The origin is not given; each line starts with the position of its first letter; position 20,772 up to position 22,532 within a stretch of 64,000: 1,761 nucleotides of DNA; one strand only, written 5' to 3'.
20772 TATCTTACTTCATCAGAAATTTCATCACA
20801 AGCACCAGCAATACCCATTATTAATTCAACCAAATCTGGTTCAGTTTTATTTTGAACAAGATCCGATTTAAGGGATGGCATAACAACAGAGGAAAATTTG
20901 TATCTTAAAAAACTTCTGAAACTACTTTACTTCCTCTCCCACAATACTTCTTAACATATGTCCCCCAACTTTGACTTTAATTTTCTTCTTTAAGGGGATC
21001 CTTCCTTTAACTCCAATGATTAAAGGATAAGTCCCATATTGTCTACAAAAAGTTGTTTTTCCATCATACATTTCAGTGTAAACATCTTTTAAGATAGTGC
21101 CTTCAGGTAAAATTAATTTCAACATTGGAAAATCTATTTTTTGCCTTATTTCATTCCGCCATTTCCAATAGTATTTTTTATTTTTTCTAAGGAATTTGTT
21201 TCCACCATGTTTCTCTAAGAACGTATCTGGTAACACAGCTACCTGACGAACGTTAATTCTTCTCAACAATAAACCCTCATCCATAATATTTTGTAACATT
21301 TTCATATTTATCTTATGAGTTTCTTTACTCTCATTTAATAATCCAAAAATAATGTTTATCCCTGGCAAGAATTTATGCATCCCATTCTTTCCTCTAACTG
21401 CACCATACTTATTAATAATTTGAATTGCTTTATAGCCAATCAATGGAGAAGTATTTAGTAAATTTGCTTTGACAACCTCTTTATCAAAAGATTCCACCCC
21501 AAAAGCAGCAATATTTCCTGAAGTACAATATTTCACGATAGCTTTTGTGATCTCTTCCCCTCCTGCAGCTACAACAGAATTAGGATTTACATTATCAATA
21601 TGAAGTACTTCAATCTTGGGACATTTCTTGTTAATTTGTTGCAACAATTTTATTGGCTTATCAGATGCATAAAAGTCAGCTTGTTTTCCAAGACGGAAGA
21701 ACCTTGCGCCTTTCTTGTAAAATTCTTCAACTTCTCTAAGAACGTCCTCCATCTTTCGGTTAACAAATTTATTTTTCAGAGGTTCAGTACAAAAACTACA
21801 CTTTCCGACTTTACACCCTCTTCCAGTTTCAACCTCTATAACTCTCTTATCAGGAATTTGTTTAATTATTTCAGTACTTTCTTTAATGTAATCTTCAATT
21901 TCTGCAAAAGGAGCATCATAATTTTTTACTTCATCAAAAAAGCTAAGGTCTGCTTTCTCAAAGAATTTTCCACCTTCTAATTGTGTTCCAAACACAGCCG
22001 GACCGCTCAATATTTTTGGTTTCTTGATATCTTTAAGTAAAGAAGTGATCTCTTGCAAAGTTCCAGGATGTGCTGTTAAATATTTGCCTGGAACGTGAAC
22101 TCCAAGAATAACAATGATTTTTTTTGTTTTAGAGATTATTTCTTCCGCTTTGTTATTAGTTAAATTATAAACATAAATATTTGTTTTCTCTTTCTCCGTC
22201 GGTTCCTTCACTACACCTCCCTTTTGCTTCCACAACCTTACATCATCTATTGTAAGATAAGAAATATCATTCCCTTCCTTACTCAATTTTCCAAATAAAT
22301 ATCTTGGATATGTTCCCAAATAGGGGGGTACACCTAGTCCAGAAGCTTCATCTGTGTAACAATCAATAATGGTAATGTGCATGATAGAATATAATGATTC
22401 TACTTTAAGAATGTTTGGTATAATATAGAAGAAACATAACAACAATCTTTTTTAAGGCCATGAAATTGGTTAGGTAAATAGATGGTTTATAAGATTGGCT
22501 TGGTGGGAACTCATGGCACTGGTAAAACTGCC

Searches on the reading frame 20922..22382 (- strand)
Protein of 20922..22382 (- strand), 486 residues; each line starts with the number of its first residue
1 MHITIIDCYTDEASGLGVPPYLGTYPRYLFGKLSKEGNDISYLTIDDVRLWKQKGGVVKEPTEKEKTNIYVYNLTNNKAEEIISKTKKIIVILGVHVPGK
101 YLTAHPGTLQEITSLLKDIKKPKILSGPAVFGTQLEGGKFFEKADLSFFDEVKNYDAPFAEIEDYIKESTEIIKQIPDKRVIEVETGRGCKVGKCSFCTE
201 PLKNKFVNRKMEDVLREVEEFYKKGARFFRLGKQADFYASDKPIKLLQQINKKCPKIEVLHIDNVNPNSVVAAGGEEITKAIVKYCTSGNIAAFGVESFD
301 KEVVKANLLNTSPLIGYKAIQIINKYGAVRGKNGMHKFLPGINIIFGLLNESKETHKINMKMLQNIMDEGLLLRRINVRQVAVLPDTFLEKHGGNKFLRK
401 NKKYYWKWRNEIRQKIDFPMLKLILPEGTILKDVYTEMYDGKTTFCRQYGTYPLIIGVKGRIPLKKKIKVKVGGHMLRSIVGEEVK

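Call 35: find_encoding_contigs(protein=window:20922-22382:-, flank=1500, max_places=10)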
Protein window:20922-22382:- (486 aa): 2 contigs read that carry it; 1 place shown.
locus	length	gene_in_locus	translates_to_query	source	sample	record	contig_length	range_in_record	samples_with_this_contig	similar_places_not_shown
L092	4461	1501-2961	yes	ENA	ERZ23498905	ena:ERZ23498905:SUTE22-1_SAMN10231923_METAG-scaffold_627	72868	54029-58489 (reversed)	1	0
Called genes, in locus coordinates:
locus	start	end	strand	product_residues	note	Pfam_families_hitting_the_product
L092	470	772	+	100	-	-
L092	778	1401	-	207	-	PF13521:AAA_28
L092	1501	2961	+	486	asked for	PF04055:Radical_SAM (weak)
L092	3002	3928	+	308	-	PF00316:FBPase, PF18913:FBPase_C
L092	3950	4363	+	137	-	-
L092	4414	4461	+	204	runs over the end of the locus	PF00293:NUDIX, PF14815:NUDIX_4 (faint), PF07866:DUF1653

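Call 54: find_related_loci(query=window:20922-22382:-, collection=metagenome_contigs, flank=8000)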
Query window:20922-22382:- (486 aa) in metagenome_contigs; peptide patterns used: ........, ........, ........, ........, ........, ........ (x = any residue, [..] = any of these).
295 stretches matched a pattern; 5 encode a relative of the query (tblastn E <= 1e-3); 5 distinct loci.
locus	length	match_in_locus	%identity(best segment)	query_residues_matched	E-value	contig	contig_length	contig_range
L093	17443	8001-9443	74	1-485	0e+0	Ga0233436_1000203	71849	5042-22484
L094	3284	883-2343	63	1-485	0e+0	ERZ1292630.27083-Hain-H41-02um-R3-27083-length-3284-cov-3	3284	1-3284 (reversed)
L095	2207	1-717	80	245-483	7e-136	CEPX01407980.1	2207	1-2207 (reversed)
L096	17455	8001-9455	73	1-485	0e+0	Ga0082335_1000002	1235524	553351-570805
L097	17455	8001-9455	74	1-485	0e+0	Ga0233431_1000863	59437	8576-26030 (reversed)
